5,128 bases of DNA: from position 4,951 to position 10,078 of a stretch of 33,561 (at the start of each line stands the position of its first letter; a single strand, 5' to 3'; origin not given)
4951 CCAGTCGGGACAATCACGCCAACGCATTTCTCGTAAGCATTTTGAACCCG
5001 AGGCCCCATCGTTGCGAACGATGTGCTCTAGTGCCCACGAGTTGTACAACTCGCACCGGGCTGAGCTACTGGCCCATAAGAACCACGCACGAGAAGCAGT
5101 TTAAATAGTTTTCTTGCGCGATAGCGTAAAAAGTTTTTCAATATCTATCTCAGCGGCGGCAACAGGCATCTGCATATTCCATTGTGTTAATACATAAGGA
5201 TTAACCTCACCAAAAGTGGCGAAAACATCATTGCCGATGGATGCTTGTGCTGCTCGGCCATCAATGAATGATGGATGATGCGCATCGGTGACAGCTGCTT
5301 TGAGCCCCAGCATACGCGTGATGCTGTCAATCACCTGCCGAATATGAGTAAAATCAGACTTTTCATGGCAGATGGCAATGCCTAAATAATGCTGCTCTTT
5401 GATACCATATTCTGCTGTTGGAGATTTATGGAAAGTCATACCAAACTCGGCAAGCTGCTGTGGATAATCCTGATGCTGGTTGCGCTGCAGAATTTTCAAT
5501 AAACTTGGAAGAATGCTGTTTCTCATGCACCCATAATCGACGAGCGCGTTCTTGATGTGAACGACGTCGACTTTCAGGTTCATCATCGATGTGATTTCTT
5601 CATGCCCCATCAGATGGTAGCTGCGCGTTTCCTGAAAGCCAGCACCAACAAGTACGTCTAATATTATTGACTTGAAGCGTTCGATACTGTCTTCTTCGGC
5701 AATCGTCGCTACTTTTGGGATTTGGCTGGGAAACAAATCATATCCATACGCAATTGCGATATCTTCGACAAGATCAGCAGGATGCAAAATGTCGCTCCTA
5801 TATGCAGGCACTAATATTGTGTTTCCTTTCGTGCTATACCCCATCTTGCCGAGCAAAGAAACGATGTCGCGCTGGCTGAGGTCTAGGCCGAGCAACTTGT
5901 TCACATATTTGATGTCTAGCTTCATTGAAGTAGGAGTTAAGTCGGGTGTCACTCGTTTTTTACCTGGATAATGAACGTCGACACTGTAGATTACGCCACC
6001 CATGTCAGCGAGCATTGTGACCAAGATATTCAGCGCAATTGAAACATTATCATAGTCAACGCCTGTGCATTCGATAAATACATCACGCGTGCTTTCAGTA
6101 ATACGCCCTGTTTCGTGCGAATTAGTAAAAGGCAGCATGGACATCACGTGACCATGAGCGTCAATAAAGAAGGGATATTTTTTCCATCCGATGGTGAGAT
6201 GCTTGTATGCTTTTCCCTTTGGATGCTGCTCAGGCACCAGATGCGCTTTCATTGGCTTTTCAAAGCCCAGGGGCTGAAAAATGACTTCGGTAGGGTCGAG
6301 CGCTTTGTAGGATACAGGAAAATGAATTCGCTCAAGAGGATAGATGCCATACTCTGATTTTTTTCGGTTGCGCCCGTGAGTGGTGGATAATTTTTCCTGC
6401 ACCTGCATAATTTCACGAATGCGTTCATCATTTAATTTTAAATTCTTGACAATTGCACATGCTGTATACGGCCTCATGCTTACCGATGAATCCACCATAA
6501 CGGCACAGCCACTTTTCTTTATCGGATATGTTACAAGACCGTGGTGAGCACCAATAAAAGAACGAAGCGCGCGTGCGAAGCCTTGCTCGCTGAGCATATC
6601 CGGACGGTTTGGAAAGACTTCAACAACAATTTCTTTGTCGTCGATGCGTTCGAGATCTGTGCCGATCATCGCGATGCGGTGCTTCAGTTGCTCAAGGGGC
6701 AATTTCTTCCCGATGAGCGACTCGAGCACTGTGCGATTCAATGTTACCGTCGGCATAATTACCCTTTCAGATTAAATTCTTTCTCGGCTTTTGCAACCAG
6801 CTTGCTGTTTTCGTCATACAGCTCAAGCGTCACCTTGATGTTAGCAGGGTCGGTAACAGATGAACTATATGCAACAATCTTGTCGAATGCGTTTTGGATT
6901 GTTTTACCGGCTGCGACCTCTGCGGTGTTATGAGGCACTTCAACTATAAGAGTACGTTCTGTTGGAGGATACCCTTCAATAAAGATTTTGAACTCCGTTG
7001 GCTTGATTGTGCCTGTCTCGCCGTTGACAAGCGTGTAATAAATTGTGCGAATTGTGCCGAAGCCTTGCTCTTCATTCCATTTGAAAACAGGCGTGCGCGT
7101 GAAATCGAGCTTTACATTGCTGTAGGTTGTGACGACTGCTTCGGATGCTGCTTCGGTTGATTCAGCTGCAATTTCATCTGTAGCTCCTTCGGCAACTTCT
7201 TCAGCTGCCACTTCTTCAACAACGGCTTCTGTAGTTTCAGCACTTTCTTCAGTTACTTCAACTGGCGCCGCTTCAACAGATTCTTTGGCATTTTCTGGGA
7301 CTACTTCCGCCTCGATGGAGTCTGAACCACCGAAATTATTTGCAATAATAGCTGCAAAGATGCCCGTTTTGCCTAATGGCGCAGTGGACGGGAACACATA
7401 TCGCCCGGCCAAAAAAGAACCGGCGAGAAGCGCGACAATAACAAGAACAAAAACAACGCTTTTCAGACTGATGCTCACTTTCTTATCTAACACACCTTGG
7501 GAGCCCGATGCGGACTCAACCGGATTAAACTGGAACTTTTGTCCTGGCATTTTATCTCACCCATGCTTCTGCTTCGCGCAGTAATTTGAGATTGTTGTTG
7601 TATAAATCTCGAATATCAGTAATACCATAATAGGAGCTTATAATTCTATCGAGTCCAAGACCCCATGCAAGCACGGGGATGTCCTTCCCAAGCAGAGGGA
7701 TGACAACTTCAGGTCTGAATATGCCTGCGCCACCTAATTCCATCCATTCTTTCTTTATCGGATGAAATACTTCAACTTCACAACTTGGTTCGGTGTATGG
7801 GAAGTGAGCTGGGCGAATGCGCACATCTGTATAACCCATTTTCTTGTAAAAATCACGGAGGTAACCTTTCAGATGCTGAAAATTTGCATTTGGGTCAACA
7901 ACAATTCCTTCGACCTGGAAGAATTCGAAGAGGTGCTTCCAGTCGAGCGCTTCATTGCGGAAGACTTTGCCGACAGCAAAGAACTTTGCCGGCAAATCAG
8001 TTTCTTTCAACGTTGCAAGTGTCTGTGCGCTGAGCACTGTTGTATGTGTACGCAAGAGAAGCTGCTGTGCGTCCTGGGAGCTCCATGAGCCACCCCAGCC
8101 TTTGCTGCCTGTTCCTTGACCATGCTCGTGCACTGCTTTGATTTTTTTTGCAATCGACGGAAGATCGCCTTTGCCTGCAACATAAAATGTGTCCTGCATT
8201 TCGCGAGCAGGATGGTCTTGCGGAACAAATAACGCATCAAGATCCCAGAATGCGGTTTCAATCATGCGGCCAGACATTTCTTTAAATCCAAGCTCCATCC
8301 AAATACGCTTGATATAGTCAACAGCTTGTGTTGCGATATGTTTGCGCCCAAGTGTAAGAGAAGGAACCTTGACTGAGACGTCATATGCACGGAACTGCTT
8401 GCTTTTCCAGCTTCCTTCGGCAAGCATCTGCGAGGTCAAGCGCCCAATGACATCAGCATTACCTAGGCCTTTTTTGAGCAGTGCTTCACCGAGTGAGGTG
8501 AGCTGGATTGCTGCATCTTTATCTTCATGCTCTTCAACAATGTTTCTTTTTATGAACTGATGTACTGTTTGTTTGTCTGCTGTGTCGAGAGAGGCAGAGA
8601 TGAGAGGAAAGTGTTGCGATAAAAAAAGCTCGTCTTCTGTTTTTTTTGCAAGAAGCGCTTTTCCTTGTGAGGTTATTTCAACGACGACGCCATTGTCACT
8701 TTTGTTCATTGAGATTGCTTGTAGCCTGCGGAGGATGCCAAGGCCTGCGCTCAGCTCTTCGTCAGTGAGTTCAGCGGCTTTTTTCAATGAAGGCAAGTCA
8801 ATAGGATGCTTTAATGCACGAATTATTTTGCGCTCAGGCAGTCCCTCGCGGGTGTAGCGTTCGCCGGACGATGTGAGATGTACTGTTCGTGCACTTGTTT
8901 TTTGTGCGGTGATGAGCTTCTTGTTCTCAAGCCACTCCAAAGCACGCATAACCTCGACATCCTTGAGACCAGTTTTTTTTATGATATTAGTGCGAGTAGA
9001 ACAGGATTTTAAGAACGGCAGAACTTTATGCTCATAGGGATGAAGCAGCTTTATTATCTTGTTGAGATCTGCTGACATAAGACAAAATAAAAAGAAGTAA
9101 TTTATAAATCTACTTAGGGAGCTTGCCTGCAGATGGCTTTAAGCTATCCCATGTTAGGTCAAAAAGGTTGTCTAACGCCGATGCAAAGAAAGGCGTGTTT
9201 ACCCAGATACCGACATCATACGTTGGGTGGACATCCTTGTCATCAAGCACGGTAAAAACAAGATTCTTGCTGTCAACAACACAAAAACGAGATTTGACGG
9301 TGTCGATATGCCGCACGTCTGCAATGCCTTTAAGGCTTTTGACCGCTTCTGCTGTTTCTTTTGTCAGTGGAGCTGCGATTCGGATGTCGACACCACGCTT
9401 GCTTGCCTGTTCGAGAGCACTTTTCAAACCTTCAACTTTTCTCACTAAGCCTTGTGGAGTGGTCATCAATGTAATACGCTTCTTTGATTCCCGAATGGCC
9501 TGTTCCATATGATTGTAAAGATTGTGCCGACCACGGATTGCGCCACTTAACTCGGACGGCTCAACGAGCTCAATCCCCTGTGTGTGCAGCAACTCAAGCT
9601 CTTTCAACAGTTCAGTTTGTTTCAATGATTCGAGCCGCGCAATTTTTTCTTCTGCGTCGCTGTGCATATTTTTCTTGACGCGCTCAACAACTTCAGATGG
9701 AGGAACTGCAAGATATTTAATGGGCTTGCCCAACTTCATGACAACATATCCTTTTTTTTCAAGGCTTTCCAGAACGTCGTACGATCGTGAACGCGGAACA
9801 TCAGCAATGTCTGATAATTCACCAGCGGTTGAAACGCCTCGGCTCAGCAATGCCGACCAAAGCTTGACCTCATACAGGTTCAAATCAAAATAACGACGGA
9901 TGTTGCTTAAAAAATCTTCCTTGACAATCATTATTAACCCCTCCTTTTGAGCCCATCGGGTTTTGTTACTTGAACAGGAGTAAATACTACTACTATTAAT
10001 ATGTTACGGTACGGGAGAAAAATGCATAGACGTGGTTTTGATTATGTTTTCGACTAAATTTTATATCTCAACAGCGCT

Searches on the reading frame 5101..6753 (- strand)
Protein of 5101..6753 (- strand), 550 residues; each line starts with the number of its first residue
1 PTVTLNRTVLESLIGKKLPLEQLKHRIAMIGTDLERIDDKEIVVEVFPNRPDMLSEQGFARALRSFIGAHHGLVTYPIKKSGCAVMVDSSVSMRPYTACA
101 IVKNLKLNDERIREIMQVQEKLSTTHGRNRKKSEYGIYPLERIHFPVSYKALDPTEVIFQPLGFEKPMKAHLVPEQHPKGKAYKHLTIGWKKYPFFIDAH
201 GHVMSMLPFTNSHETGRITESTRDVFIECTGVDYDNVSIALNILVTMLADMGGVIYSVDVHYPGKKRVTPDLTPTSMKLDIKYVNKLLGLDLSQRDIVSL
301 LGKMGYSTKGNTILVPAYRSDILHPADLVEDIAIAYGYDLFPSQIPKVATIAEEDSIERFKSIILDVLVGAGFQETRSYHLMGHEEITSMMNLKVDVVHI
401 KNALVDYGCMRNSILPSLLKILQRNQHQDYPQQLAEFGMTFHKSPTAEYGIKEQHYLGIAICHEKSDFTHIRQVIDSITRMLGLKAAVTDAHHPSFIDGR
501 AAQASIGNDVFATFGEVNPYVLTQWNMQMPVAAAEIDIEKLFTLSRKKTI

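Call 31: search_protein_families(library=pfam, proteins=[window:5101-6753:-], max_evalue=0.01)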
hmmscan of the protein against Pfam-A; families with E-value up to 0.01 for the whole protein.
window:5101-6753:- (550 aa): 3 families
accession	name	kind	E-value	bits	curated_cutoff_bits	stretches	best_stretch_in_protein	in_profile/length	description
PF17759.6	tRNA_synthFbeta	-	6.6e-35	121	22.4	1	342-538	2-214/214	Phenylalanyl tRNA synthetase beta chain CLM domain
PF03484.21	B5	-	4.2e-25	88.2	28.6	1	277-338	1-67/67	tRNA synthetase B5 domain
PF18262.7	PhetRS_B1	-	0.0011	19.5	26.8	0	1-68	2-82/83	Phe-tRNA synthetase beta subunit B1 domain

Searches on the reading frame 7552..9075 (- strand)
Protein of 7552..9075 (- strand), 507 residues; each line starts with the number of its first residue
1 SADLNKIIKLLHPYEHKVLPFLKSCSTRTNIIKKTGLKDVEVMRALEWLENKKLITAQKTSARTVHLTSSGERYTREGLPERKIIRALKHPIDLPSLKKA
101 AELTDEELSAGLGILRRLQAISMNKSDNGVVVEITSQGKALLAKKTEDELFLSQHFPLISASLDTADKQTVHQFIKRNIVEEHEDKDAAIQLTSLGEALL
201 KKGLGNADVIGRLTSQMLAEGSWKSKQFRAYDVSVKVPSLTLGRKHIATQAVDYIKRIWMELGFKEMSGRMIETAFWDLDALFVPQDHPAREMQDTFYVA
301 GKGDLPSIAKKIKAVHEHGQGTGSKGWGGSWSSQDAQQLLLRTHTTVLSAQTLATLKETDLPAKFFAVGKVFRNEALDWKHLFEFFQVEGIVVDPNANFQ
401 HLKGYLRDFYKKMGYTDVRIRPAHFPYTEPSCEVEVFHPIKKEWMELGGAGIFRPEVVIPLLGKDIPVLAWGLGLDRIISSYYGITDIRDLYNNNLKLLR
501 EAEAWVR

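Call 31: search_protein_families(library=pfam, proteins=[window:7552-9075:-], max_evalue=0.01)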
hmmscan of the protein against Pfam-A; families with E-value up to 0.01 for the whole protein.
window:7552-9075:- (507 aa): 5 families
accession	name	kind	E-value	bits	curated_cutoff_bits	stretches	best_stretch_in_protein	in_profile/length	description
PF01409.25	tRNA-synt_2d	-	3.8e-80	269.4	19.8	1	231-501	2-245/246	tRNA synthetases class II core domain (F)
PF10771.15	DUF2582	-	0.00028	21.4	24.2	0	92-132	23-63/65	Winged helix-turn-helix domain (DUF2582)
PF00152.25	tRNA-synt_2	-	0.0016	18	25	0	364-389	93-118/308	tRNA synthetases class II (D, K and N)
PF14947.12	HTH_45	-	0.0035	17.8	25.5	0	22-74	15-65/77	Winged helix-turn-helix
PF00587.30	tRNA-synt_2b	-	0.0038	17.7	29.3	0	354-442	28-127/179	tRNA synthetase class II core domain (G, H, P, S and T)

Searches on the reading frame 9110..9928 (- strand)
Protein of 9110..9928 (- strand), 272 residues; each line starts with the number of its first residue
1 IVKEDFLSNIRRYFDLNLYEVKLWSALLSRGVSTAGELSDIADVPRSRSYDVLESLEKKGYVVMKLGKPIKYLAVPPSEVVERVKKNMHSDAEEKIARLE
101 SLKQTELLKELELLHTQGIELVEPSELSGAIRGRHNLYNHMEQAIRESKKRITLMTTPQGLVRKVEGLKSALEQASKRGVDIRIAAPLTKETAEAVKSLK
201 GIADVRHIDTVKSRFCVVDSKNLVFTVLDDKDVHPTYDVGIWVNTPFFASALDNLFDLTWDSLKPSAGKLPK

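Call 31: search_protein_families(library=pfam, proteins=[window:9110-9928:-], max_evalue=0.01)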
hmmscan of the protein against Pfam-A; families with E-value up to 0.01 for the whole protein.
window:9110-9928:- (272 aa): 2 families
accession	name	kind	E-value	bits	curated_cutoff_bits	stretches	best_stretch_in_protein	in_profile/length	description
PF01978.25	TrmB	-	5.5e-18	65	25.6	1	14-77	4-67/68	Sugar-specific transcriptional regulator TrmB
PF11495.14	Regulator_TrmB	-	4.1e-05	23.4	22.2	1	131-231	5-100/233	Archaeal transcriptional regulator TrmB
